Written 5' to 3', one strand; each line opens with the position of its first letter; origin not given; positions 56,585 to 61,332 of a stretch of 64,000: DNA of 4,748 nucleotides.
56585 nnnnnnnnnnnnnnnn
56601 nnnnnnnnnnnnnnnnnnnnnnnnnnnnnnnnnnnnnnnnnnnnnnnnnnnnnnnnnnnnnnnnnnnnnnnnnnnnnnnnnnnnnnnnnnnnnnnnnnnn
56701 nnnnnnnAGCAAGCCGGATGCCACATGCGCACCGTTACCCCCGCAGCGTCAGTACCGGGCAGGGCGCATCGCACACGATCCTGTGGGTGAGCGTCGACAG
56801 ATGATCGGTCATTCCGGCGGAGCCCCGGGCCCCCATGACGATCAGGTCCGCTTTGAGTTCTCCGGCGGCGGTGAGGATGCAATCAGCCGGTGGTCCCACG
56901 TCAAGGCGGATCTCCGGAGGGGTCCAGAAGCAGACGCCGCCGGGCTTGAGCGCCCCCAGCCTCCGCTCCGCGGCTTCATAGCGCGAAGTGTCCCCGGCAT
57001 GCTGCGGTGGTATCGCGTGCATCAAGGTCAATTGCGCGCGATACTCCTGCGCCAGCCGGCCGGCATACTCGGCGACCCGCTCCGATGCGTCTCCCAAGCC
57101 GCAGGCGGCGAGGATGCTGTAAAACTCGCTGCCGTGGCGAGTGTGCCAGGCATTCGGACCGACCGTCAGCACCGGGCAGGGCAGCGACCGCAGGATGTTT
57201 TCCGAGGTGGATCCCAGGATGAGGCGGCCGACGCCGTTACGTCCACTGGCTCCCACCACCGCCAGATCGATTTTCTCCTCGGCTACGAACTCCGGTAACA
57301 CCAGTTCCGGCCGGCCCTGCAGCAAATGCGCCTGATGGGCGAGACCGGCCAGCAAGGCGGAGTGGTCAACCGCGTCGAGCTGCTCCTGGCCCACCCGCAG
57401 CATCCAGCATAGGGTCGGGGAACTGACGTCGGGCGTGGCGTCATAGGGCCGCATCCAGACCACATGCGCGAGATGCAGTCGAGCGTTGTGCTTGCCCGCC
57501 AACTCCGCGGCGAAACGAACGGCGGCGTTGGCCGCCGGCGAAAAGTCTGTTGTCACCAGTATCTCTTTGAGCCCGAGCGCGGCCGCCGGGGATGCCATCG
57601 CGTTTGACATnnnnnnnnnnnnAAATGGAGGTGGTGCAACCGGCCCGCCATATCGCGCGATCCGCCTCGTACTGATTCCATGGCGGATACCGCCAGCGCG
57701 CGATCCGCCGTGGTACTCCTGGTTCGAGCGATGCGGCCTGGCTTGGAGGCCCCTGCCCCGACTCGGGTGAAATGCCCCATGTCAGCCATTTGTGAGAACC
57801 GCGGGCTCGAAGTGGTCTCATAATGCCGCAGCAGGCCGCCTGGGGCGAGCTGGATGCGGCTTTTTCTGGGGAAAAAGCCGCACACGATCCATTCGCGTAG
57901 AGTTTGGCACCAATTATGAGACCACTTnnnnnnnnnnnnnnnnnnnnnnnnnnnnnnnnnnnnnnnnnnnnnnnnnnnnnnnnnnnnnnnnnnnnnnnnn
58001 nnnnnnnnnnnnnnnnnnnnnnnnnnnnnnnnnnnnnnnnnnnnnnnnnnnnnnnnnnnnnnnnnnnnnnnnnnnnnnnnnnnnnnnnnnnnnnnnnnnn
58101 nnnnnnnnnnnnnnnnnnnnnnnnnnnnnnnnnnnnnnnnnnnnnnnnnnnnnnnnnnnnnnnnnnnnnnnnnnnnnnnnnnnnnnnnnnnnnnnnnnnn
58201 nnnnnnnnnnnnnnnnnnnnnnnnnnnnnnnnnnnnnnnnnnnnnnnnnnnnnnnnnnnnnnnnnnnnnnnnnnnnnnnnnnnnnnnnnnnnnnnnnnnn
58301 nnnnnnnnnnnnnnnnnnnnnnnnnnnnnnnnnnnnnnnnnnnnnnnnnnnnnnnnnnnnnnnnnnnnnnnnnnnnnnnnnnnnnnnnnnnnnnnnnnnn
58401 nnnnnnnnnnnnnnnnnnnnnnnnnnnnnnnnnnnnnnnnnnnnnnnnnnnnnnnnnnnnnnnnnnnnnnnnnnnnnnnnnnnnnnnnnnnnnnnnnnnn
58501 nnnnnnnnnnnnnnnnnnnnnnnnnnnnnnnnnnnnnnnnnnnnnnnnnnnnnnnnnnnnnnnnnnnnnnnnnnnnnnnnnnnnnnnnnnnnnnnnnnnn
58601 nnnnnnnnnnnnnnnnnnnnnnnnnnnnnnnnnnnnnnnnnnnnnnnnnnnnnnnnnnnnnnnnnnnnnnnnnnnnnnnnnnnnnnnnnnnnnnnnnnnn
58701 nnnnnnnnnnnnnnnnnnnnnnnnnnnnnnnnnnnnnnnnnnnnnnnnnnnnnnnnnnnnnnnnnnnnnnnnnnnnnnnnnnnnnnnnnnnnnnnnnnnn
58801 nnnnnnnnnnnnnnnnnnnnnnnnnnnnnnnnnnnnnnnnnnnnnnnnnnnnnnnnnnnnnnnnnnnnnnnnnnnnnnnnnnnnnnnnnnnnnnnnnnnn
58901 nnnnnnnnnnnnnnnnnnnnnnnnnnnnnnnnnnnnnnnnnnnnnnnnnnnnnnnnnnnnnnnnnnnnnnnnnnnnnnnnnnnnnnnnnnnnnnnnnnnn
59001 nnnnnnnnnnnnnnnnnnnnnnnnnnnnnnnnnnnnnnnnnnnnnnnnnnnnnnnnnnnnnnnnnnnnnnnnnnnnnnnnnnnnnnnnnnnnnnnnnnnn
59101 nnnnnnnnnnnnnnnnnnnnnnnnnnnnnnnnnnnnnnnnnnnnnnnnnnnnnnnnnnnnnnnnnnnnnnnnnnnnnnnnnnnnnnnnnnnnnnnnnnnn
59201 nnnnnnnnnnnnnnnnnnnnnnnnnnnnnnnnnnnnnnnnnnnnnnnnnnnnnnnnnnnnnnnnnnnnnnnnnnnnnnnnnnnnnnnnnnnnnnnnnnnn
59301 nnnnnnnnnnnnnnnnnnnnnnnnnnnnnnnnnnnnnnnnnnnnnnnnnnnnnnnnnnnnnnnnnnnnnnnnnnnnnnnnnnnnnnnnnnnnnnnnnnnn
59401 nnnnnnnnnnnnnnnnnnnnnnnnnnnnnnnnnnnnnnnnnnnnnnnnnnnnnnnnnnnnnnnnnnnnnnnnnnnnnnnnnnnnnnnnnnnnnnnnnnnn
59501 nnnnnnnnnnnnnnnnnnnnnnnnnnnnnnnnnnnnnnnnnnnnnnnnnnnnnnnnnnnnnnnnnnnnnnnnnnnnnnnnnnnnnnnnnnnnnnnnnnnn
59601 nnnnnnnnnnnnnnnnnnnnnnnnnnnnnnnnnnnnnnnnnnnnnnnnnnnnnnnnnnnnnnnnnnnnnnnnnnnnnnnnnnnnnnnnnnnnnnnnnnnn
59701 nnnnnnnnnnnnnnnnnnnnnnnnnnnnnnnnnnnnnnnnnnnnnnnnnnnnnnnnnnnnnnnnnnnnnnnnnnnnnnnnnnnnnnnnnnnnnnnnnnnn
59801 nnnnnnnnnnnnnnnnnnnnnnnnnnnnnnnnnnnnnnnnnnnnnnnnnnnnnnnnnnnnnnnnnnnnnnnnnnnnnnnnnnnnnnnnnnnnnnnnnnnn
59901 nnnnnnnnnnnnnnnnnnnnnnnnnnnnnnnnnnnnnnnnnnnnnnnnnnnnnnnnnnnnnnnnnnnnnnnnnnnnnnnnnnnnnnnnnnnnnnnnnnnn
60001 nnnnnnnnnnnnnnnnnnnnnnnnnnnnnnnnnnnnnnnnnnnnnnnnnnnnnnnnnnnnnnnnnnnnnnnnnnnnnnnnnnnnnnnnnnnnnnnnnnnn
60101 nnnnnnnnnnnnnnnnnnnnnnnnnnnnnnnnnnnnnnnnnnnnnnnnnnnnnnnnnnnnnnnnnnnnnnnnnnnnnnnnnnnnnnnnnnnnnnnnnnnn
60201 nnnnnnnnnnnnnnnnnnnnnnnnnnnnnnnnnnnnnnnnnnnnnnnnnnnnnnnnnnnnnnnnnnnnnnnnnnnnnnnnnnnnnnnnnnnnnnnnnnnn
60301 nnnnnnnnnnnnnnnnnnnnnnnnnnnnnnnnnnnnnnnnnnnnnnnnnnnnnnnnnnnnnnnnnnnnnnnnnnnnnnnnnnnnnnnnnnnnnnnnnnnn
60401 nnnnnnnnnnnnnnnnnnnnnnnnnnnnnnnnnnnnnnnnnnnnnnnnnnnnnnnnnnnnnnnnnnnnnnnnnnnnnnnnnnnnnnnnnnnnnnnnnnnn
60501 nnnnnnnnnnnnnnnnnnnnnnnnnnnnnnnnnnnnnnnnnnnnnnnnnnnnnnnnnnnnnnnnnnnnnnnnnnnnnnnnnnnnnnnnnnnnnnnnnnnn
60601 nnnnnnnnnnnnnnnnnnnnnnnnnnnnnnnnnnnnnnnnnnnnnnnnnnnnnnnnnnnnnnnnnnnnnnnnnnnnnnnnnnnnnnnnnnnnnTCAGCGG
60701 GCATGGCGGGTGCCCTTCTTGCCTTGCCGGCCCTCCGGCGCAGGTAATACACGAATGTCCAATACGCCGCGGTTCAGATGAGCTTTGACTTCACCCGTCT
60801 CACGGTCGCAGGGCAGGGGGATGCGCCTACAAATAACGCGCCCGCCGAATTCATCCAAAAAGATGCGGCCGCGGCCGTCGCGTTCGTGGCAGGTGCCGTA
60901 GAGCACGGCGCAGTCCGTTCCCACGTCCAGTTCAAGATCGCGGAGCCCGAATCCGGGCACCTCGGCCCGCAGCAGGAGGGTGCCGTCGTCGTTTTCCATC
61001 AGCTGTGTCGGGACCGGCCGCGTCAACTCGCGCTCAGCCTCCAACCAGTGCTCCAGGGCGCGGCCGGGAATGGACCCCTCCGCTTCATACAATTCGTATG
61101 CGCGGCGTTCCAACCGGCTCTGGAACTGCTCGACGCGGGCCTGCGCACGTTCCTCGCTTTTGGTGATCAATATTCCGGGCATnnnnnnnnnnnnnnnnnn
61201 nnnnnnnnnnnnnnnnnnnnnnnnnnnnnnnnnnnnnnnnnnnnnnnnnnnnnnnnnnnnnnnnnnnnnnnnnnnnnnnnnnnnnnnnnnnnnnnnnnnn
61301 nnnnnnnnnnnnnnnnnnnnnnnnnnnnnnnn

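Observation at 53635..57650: Four sigma-54-type -24/-12 boxes at a near-fixed distance in front of four neighbouring start codons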

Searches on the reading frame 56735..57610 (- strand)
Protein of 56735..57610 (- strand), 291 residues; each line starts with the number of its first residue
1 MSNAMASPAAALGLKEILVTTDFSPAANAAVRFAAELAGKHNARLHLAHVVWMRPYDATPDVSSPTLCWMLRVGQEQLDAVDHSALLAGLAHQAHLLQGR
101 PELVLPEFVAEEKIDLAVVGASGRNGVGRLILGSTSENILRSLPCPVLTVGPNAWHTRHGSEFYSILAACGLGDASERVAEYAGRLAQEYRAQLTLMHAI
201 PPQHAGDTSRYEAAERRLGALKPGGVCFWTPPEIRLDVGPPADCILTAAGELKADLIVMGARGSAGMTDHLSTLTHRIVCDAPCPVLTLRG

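Call 9: search_protein_families(library=pfam, proteins=[window:56735-57610:-])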
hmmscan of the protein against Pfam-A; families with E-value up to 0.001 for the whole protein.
window:56735-57610:- (291 aa): 1 family
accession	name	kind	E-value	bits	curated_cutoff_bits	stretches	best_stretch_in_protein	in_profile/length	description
PF00582.32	Usp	-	3.3e-47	161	24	2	15-150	3-140/141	Universal stress protein family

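Call 19: find_related_loci(query=window:56735-57610:-, collection=genome_contigs, flank=10000)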
Query window:56735-57610:- (291 aa) in genome_contigs; peptide patterns used: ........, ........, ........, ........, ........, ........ (x = any residue, [..] = any of these).
600 stretches matched a pattern (row limit reached: there are more); 429 encode a relative of the query (tblastn E <= 1e-3); the best 80 are kept; 80 distinct loci.
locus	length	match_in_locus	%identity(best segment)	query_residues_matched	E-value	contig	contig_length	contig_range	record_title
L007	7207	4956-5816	38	12-291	9e-49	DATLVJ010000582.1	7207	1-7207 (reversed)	MAG TPA_asm: Candidatus Limnocylindrales bacterium isolate SMAG_U13189 k141_445769, whole genome shotgun sequence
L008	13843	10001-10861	36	12-291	2e-48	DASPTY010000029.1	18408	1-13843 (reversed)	MAG TPA_asm: Candidatus Limnocylindrales bacterium isolate SMAG_U12289 k141_620156, whole genome shotgun sequence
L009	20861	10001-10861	37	12-291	9e-48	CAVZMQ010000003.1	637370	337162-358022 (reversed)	MAG: Candidatus Acidoferrales bacterium isolate MFD02248.bin.1.139 genome assembly, contig: contig_17165, whole genome s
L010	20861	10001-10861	37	12-291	2e-47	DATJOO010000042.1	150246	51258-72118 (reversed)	MAG TPA_asm: Verrucomicrobiia bacterium isolate SMAG_U14889 k141_3843712, whole genome shotgun sequence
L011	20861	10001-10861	36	12-291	4e-47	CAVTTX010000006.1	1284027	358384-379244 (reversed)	MAG: Candidatus Acidoferrales bacterium isolate MFD09567.bin.2.23 genome assembly, contig: contig_39106, whole genome sh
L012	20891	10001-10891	37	12-291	6e-47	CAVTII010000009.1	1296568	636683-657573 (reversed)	MAG: uncultured Acidobacteriota bacterium isolate MFD05841.bin.1.192 genome assembly, contig: contig_6810, whole genome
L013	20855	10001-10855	36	9-291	2e-46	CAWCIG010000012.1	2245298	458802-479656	MAG: Candidatus Acidoferrales bacterium isolate MFD00731.bin.1.166 genome assembly, contig: contig_7858, whole genome sh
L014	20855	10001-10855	37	9-291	5e-46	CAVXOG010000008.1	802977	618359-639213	MAG: Candidatus Acidoferrales bacterium isolate MFD02134.bin.1.286 genome assembly, contig: contig_1623, whole genome sh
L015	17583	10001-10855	35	14-291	4e-46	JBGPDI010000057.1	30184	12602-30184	MAG: Candidatus Acidiferrum sp. isolate OBJ_0618_050_28 k141_2704605_length_30184_cov_15.0000, whole genome shotgun sequ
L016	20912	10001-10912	37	1-290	8e-46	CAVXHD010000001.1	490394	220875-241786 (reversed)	MAG: uncultured Acidobacteriota bacterium isolate MFD04463.bin.1.197 genome assembly, contig: contig_10810, whole genome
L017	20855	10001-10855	36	9-291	9e-45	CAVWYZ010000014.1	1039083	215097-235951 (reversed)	MAG: Candidatus Acidoferrales bacterium isolate MFD05377.bin.1.191 genome assembly, contig: contig_27438, whole genome s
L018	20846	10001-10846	39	14-291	5e-44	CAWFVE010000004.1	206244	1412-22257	MAG: uncultured Acidobacteriota bacterium isolate MFD05377.bin.2.119 genome assembly, contig: contig_24080, whole genome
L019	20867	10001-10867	34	8-290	8e-44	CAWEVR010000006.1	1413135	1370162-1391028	MAG: uncultured Acidobacteriota bacterium isolate MFD09222.bin.1.32 genome assembly, contig: contig_47770, whole genome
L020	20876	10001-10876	36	11-290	3e-43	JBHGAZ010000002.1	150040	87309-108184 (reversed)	MAG: Terriglobales bacterium isolate SBS.BIN.64 SBSBIN64_contig_2, whole genome shotgun sequence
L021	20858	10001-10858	37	12-290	2e-43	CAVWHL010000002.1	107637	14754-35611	MAG: uncultured Acidobacteriota bacterium isolate MFD01299.bin.3.148 genome assembly, contig: contig_111953, whole genom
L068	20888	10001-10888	30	14-291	4e-26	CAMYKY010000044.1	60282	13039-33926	MAG: uncultured Acidobacteria bacterium isolate FCS_M_Acidobacteriota_01 genome assembly, contig: scaffold_1373, whole g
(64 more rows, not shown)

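Call 21: find_related_loci(query=window:56735-57610:-, collection=metagenome_contigs, flank=6000)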
Query window:56735-57610:- (291 aa) in metagenome_contigs; peptide patterns used: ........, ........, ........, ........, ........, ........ (x = any residue, [..] = any of these).
600 stretches matched a pattern (row limit reached: there are more); 454 encode a relative of the query (tblastn E <= 1e-3); the best 80 are kept; 80 distinct loci.
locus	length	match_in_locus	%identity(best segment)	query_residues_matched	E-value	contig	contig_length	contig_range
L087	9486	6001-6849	38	12-291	5e-53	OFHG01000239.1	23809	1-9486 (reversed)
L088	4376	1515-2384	38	9-291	4e-51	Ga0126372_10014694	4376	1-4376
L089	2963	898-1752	40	14-290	7e-50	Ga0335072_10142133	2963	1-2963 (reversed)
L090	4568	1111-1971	38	12-291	9e-50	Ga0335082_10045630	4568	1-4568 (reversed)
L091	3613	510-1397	36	3-291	4e-48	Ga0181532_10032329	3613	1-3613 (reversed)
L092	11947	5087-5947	36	12-291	3e-47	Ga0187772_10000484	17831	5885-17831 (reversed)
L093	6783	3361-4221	36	12-291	4e-47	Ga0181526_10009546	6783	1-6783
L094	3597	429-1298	37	9-291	4e-47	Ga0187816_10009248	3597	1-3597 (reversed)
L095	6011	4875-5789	36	1-291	3e-47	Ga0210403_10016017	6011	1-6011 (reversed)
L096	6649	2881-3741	37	12-291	5e-47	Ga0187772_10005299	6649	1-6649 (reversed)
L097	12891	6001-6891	38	1-290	1e-46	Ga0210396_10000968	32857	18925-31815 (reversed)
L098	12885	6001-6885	35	8-291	1e-46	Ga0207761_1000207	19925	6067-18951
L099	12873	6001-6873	35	5-290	4e-46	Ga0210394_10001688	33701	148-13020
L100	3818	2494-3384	38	1-290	3e-46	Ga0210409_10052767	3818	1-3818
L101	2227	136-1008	35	7-290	1e-46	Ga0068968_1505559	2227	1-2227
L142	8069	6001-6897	32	12-291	3e-26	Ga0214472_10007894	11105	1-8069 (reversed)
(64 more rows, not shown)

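Call 69: search_protein_families(library=pfam, proteins=[L012:6698-7807:+, L012:7820-9283:+, L012:5097-6509:-, L012:11426-12559:-, L012:12681-13874:+, L068:6708-7394:+, L068:5297-6610:+, L068:7391-8758:+, L142:2861-5791:+, L068:12458-13207:+], max_evalue=0.00001)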
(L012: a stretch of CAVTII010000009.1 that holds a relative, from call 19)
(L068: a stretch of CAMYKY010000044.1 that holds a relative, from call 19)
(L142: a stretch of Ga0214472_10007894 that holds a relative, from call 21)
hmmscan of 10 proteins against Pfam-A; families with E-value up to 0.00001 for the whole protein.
L012:6698-7807:+ (369 aa): 3 families
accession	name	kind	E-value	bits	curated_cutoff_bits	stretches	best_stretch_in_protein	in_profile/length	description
PF02518.31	HATPase_c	-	1.7e-27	96.5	26.4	1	250-353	2-109/111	Histidine kinase-, DNA gyrase B-, and HSP90-like ATPase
PF00512.31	HisKA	-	9.6e-14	51.6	26.9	1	142-205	2-64/66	His Kinase A (phospho-acceptor) domain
PF00672.30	HAMP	-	1.5e-10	41.7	25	1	74-119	8-52/53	HAMP domain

L012:7820-9283:+ (487 aa): 8 families
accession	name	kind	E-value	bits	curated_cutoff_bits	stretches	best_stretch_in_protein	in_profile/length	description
PF00158.32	Sigma54_activat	-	6.3e-68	228.2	20.2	1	145-311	2-167/168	Sigma-54 interaction domain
PF25601.1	AAA_lid_14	-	8.9e-27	93.2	27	1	317-394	1-78/87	AAA+ ATPase lid domain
PF00072.30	Response_reg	-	1.5e-26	93.2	30.2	1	6-113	1-108/111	Response regulator receiver domain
PF14532.12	Sigma54_activ_2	-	4.9e-20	72.6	25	1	145-316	1-138/138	Sigma-54 interaction domain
PF02954.25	HTH_8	-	9.4e-13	48.1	22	1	430-471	1-42/42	Bacterial regulatory protein, Fis family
PF07728.20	AAA_5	-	7.2e-08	33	22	1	169-288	2-124/139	AAA domain (dynein-related subfamily)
PF00004.35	AAA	-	3.4e-07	31.2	21.2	1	169-303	1-128/131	ATPase family associated with various cellular activities (AAA)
PF07724.20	AAA_2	-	9.1e-07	29.5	27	1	167-297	4-135/166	AAA domain (Cdc48 subfamily)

L012:5097-6509:- (470 aa): 6 families
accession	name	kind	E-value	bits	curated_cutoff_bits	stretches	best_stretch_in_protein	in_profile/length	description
PF07992.20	Pyr_redox_2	-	4e-60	204.1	26.1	1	7-326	1-291/291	Pyridine nucleotide-disulphide oxidoreductase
PF02852.28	Pyr_redox_dim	-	7.3e-28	97.4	25.3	1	347-454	2-109/110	Pyridine nucleotide-disulphide oxidoreductase, dimerisation domain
PF00070.33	Pyr_redox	-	1.1e-22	80.8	22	1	179-254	2-79/82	Pyridine nucleotide-disulphide oxidoreductase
PF13738.12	Pyr_redox_3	-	3.5e-10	40.1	30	1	10-310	1-305/305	Pyridine nucleotide-disulphide oxidoreductase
PF12831.13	FAD_oxidored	-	1.6e-06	28.1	27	1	8-57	1-50/416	FAD dependent oxidoreductase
PF01262.27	AlaDh_PNT_C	-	7e-06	26.1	23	0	178-218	30-70/214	Alanine dehydrogenase/PNT, C-terminal domain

L012:11426-12559:- (377 aa): 7 families
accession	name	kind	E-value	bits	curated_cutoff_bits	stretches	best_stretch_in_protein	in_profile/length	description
PF12801.12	Fer4_5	-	6.2e-20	71.3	22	2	113-157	2-46/48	4Fe-4S binding domain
PF12837.12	Fer4_6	-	3.7e-09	36.5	25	0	260-280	2-22/24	4Fe-4S binding domain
PF13237.11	Fer4_10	-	4.1e-09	36.7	25.5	1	259-305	1-53/53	4Fe-4S dicluster domain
PF14697.11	Fer4_21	-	9.3e-09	35.7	35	1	264-312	5-59/59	4Fe-4S dicluster domain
PF00037.32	Fer4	-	4.9e-08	32.9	21.1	0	263-279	4-20/24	4Fe-4S binding domain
PF13187.11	Fer4_9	-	1.4e-07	31.8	27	1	266-306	1-49/52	4Fe-4S dicluster domain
PF12838.12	Fer4_7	-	9.1e-07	29.7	27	0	266-307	1-51/52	4Fe-4S dicluster domain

L012:12681-13874:+ (397 aa): 2 families
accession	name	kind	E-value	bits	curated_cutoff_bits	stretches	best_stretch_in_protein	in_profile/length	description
PF01070.24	FMN_dh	-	9.1e-127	423.3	24.9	1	25-389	1-348/350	FMN-dependent dehydrogenase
PF00478.31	IMPDH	-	2.6e-07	30.4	25.6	1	271-347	157-240/345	IMP dehydrogenase / GMP reductase domain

L068:6708-7394:+ (228 aa): 2 families
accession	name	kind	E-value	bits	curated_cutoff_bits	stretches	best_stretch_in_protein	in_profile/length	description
PF00005.33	ABC_tran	-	8e-29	101.4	25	1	28-176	1-136/137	ABC transporter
PF13304.12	AAA_21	-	1.1e-11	45.8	27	1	140-207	229-299/304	AAA domain, putative AbiEii toxin, Type IV TA system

L068:5297-6610:+ (437 aa): 2 families
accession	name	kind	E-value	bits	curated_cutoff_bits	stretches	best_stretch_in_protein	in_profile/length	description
PF13437.12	HlyD_3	-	3.3e-11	44.3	22.2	1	256-340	3-91/106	HlyD family secretion protein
PF16576.10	HlyD_D23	-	1.4e-10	41.2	30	1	98-338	23-197/214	Barrel-sandwich domain of CusB or HlyD membrane-fusion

L068:7391-8758:+ (455 aa): 7 families
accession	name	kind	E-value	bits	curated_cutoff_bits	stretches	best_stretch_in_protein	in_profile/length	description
PF00158.32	Sigma54_activat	-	3.4e-57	193.2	20.2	1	155-321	2-168/168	Sigma-54 interaction domain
PF00072.30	Response_reg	-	3.3e-22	79.2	30.2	1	10-124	1-110/111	Response regulator receiver domain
PF25601.1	AAA_lid_14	-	5.5e-20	71.4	27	1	326-395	1-70/87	AAA+ ATPase lid domain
PF14532.12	Sigma54_activ_2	-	9.7e-18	65.2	25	1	156-325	2-138/138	Sigma-54 interaction domain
PF02954.25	HTH_8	-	4.7e-14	52.3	22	1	413-453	2-42/42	Bacterial regulatory protein, Fis family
PF18024.7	HTH_50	-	1.7e-06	28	27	1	413-455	8-49/50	Helix-turn-helix domain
PF07728.20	AAA_5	-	5.4e-06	26.9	22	0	177-295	1-122/139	AAA domain (dynein-related subfamily)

L142:2861-5791:+ (976 aa): 7 families
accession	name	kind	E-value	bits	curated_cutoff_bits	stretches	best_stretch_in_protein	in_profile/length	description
PF00158.32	Sigma54_activat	-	4e-72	241.8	20.2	1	656-823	1-168/168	Sigma-54 interaction domain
PF00072.30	Response_reg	-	5.4e-30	104.3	30.2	1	518-625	1-108/111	Response regulator receiver domain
PF25601.1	AAA_lid_14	-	1.5e-27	95.6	27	1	828-900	1-73/87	AAA+ ATPase lid domain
PF14532.12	Sigma54_activ_2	-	1.9e-23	83.7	25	1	657-827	1-138/138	Sigma-54 interaction domain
PF02954.25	HTH_8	-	3.8e-10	39.8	22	1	926-966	2-42/42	Bacterial regulatory protein, Fis family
PF07728.20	AAA_5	-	8.7e-10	39.2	22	1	680-795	2-120/139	AAA domain (dynein-related subfamily)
PF07724.20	AAA_2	-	2.6e-06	28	27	1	678-796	4-123/166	AAA domain (Cdc48 subfamily)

L068:12458-13207:+ (249 aa): 1 family
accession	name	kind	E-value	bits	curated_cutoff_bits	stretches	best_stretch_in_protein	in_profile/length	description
PF14522.11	Cytochrome_C7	-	1e-09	38.5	24.8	1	89-153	7-66/67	Cytochrome c7 and related cytochrome c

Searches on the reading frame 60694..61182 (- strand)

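Call 9: search_protein_families(library=pfam, proteins=[window:60694-61182:-])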
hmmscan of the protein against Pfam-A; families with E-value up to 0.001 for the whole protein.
window:60694-61182:- (162 aa): 2 families
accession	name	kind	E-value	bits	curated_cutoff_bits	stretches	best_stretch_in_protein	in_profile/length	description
PF11154.13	DUF2934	-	1.2e-11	44.4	22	1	21-53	3-35/37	Protein of unknown function (DUF2934)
PF00011.27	HSP20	-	3.7e-07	30.6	20.8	1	64-151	4-91/102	Hsp20/alpha crystallin family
